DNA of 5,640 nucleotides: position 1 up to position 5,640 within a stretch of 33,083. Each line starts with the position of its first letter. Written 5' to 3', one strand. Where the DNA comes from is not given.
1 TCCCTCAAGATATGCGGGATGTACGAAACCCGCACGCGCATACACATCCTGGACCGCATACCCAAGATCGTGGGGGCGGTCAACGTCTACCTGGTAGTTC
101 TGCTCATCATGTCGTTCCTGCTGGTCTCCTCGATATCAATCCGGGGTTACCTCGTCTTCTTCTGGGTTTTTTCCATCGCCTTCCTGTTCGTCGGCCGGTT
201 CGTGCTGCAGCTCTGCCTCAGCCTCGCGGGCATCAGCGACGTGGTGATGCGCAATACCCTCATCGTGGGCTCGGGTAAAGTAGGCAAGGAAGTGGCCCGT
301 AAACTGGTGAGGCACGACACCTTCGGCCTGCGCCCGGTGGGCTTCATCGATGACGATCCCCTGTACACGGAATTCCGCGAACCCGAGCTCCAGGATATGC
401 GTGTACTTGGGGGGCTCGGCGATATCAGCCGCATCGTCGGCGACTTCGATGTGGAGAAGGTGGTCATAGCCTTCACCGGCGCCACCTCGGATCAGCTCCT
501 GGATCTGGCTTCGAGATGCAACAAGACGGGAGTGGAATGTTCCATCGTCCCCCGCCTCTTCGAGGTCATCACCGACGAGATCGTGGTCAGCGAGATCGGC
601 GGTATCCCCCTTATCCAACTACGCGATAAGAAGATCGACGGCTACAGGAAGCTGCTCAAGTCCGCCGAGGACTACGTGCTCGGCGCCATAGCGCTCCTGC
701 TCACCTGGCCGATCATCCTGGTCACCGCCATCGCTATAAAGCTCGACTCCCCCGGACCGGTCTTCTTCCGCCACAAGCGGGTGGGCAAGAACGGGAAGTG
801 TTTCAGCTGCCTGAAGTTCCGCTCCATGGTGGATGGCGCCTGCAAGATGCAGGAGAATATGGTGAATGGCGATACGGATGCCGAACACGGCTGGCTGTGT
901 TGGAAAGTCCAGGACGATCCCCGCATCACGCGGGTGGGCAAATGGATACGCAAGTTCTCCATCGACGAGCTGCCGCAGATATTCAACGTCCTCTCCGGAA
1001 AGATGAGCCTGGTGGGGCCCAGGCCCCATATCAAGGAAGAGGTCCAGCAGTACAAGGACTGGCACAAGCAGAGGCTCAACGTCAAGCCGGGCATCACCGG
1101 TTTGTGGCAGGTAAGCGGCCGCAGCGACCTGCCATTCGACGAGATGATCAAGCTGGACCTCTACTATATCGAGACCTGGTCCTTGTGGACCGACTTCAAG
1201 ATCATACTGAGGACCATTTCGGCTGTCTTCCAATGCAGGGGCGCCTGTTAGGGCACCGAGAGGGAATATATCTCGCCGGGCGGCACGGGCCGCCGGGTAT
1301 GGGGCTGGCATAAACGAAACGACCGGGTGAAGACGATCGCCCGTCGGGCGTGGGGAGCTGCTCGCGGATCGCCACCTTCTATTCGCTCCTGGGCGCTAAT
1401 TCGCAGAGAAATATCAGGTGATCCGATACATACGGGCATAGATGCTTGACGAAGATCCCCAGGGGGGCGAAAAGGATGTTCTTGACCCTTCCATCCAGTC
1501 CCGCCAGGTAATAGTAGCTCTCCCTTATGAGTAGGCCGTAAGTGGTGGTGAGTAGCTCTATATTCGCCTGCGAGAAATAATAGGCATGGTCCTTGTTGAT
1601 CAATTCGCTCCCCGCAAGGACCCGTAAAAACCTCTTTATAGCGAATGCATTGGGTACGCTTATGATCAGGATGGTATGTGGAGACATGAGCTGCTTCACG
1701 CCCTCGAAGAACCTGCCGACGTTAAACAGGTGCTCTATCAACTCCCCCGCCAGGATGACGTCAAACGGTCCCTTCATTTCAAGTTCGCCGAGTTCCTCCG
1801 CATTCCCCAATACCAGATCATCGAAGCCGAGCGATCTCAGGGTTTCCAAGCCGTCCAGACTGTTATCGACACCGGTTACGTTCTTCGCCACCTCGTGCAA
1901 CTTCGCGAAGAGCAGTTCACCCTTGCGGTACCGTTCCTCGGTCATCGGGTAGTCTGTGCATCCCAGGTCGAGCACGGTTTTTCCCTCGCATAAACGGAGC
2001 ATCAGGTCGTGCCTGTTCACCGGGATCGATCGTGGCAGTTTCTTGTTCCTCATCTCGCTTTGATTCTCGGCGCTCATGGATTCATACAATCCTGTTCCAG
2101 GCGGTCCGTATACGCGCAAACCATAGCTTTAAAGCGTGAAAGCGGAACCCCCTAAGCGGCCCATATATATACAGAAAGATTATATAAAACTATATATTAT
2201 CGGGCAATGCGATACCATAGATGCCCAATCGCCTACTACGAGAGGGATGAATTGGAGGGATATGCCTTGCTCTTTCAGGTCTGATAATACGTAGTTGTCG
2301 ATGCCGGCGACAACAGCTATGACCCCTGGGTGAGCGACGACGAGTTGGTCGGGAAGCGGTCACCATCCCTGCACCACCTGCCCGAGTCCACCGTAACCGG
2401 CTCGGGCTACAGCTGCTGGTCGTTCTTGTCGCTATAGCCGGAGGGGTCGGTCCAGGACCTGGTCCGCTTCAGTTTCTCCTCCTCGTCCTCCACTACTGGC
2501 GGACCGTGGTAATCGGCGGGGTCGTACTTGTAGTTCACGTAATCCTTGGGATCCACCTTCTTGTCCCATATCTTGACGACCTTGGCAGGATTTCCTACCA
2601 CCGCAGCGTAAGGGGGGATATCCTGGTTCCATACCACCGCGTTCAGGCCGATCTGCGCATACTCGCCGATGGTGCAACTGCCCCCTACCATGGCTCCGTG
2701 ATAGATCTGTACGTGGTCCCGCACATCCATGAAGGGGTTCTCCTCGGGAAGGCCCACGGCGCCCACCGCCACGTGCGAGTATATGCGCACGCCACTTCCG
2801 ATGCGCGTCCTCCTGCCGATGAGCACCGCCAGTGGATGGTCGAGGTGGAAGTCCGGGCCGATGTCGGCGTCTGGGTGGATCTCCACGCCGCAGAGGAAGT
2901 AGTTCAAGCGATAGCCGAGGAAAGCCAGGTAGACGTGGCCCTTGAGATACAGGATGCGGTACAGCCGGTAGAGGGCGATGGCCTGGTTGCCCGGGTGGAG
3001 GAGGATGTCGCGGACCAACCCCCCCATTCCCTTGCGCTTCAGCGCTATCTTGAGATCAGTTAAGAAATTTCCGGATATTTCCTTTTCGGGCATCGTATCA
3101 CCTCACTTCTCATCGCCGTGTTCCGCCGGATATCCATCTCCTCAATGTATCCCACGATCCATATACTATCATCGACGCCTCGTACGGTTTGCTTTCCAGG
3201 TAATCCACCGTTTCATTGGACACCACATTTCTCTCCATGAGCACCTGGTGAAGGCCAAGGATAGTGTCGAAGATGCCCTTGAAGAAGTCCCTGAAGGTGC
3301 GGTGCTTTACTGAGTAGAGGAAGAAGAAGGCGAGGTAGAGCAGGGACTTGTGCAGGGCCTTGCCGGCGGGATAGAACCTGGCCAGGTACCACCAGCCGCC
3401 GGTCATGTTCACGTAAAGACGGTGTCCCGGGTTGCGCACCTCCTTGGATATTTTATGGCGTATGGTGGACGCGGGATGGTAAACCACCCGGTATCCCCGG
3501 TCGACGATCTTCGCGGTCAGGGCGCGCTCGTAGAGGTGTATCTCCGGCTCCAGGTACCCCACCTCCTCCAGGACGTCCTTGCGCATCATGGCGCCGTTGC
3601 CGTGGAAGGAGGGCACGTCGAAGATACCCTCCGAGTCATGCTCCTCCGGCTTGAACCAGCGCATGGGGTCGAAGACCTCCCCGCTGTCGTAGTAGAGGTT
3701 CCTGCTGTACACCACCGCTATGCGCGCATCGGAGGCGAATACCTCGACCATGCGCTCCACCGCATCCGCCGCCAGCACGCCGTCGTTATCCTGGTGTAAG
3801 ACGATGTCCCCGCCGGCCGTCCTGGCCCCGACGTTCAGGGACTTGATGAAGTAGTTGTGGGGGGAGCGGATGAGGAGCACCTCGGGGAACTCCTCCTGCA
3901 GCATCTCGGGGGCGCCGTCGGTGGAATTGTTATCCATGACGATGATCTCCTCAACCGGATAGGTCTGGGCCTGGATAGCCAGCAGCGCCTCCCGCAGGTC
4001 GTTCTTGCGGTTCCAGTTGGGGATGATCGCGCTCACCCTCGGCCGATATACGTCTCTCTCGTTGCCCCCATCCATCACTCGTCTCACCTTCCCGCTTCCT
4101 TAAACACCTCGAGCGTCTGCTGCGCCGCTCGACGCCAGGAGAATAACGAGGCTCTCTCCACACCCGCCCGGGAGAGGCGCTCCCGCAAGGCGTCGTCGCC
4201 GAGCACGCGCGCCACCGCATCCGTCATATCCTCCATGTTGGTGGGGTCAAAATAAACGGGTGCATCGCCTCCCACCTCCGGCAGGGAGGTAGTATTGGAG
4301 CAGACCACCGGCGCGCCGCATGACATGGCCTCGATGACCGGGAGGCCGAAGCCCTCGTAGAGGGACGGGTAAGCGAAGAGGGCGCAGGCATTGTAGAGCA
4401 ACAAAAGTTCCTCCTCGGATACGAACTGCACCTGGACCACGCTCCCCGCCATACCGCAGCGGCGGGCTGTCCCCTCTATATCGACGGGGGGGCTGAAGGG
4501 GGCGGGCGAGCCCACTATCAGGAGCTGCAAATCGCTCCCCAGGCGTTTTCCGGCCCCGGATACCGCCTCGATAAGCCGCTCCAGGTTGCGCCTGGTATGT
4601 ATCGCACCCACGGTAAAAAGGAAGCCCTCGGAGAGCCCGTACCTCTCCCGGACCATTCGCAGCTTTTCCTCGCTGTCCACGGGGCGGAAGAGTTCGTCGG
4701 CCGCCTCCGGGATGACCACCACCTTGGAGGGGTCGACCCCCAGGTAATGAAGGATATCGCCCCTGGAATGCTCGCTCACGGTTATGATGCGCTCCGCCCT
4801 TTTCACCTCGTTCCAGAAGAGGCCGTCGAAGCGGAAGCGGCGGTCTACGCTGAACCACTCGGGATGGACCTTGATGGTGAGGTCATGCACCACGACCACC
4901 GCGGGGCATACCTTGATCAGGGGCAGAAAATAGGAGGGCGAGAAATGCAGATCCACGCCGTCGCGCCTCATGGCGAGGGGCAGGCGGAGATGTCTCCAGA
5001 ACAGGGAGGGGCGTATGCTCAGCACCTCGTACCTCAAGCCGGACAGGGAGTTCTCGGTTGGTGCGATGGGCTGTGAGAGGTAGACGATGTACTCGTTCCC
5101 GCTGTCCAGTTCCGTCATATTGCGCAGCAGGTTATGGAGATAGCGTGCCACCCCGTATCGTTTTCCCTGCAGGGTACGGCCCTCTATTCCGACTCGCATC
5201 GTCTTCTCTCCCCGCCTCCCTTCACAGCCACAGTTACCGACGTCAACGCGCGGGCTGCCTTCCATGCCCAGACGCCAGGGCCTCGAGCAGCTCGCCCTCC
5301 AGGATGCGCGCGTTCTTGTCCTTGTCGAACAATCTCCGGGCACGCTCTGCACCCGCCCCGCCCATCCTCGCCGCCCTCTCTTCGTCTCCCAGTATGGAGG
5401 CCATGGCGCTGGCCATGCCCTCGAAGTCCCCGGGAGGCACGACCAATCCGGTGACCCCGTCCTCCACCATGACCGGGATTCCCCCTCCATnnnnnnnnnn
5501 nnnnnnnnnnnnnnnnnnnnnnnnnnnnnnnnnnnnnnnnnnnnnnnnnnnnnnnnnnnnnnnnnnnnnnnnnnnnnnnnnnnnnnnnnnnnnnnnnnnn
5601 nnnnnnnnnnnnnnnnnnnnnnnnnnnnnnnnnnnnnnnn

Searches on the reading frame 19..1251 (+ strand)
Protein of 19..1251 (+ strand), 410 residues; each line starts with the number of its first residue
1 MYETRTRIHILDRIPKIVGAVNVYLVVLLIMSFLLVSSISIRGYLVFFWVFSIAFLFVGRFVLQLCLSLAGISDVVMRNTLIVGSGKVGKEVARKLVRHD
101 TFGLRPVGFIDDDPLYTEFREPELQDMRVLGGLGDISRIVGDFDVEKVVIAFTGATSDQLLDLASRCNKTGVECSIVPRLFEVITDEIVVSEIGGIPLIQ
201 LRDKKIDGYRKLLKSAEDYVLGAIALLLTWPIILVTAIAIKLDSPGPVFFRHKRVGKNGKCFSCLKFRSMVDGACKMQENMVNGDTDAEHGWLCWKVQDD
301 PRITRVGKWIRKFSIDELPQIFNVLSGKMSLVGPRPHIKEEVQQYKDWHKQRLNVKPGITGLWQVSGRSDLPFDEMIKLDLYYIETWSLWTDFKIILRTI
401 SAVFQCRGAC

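Call 52: search_protein_families(library=pfam, proteins=[window:19-1251:+], max_evalue=0.00001)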
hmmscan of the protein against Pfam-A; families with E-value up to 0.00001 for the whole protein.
window:19-1251:+ (410 aa): 2 families
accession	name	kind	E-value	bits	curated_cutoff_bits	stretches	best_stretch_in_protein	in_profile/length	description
PF02397.22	Bac_transf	-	3.6e-68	229.1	27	1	214-405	1-179/179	Bacterial sugar transferase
PF13727.12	CoA_binding_3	-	2.1e-11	44.6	25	1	16-178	20-175/175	CoA-binding domain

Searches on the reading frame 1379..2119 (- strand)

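Call 52: search_protein_families(library=pfam, proteins=[window:1379-2119:-], max_evalue=0.00001)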
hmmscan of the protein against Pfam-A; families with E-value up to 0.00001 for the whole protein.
window:1379-2119:- (246 aa): 3 families
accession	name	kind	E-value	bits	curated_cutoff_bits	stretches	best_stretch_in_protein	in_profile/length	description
PF13489.12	Methyltransf_23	-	4.3e-11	43.2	27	1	30-198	7-161/164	Methyltransferase domain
PF13847.12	Methyltransf_31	-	4.5e-07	30.1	27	1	45-160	3-114/145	Methyltransferase domain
PF08241.18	Methyltransf_11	-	2.8e-06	28.3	21.2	1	72-153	12-95/95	Methyltransferase domain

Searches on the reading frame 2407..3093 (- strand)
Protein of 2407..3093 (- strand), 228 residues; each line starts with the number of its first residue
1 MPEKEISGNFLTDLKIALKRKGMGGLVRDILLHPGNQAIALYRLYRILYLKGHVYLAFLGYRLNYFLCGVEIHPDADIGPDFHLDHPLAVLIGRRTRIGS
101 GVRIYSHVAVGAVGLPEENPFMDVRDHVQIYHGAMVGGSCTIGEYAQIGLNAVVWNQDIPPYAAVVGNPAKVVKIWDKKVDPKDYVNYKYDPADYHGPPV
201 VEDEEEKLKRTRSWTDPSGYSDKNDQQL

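Call 52: search_protein_families(library=pfam, proteins=[window:2407-3093:-], max_evalue=0.00001)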
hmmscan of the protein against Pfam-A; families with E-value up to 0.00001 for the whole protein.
window:2407-3093:- (228 aa): 1 family
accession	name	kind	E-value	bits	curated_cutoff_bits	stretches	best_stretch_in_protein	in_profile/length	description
PF00132.30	Hexapep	-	7.5e-10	38.5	27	0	125-154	5-34/36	Bacterial transferase hexapeptide (six repeats)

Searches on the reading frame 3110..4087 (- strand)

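Call 52: search_protein_families(library=pfam, proteins=[window:3110-4087:-], max_evalue=0.00001)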
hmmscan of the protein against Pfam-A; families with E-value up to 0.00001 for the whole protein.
window:3110-4087:- (325 aa): 2 families
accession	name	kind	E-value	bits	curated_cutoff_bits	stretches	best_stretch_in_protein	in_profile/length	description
PF00535.33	Glycos_transf_2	-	2.1e-26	93.3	23.3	1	19-176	1-167/168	Glycosyl transferase family 2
PF13641.12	Glyco_tranf_2_3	-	3.3e-12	47.3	27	1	16-212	1-212/230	Glycosyltransferase like family 2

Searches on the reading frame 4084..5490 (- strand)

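Call 52: search_protein_families(library=pfam, proteins=[window:4084-5490:-], max_evalue=0.00001)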
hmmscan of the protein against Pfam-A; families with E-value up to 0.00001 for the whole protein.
window:4084-5490:- (468 aa): 5 families
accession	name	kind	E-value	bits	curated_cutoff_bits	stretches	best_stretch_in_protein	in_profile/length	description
PF00534.26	Glycos_transf_1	-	3.8e-27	95.3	26.4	1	288-443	15-169/172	Glycosyl transferases group 1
PF13692.12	Glyco_trans_1_4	-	1.5e-21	77.6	27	1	291-432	4-142/142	Glycosyl transferases group 1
PF13439.12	Glyco_transf_4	-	5.2e-13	49.8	28.5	1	113-265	3-167/170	Glycosyltransferase Family 4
PF13524.12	Glyco_trans_1_2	-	1.3e-08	35.3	25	1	320-460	14-143/144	Glycosyl transferase-like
PF20706.3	GT4-conflict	-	8.1e-08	32.1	26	1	307-406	218-319/385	Family 4 Glycosyltransferase in conflict systems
